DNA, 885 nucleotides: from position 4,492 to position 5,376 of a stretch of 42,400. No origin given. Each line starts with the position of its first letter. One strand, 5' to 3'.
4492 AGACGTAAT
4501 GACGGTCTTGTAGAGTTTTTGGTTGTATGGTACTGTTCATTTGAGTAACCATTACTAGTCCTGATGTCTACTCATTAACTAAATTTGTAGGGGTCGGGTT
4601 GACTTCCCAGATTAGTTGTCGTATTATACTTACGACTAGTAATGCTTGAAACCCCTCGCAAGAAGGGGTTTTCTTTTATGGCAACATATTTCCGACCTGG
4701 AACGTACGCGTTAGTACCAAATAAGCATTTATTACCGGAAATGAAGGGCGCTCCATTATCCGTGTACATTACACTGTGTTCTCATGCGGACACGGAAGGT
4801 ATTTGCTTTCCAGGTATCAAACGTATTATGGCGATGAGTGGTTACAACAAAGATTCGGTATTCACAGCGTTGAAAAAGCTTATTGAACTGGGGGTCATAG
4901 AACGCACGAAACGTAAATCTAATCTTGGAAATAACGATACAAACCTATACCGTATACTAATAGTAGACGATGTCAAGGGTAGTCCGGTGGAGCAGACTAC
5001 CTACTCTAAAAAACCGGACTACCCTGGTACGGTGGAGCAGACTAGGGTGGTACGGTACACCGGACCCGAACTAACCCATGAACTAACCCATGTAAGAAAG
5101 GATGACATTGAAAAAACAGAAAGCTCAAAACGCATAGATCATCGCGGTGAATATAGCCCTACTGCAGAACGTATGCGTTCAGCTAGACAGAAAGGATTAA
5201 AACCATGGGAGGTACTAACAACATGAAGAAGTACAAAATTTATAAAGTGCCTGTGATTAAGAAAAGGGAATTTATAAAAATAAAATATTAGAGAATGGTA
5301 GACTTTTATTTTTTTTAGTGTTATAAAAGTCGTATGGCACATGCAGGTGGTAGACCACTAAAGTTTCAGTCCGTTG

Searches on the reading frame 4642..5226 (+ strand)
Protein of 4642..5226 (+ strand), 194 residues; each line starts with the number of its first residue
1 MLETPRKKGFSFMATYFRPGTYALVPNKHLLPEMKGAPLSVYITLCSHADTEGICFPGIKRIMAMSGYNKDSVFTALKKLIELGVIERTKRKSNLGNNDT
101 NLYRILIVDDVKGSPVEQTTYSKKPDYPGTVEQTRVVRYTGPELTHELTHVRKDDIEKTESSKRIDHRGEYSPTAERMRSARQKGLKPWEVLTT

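Call 58: search_protein_families(library=pfam, proteins=[window:4642-5226:+], max_evalue=0.5)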
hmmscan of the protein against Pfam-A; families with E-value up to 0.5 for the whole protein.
window:4642-5226:+ (194 aa): 6 families
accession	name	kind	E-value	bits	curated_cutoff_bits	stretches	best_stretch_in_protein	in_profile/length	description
PF13730.12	HTH_36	-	1.9e-11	44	25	1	41-84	10-53/55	Helix-turn-helix domain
PF21984.2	DnaD_N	-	0.0071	17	27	1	48-94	27-73/101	DnaD N-terminal domain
PF12802.13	MarR_2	-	0.048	14.3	27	1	61-89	25-53/61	MarR family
PF01978.25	TrmB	-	0.074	13.4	25.6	1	60-104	26-63/68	Sugar-specific transcriptional regulator TrmB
PF01047.28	MarR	-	0.084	13.2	24.6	1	62-94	23-55/59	MarR family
PF13463.12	HTH_27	-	0.14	12.8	22.2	1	60-92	22-54/68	Winged helix DNA-binding domain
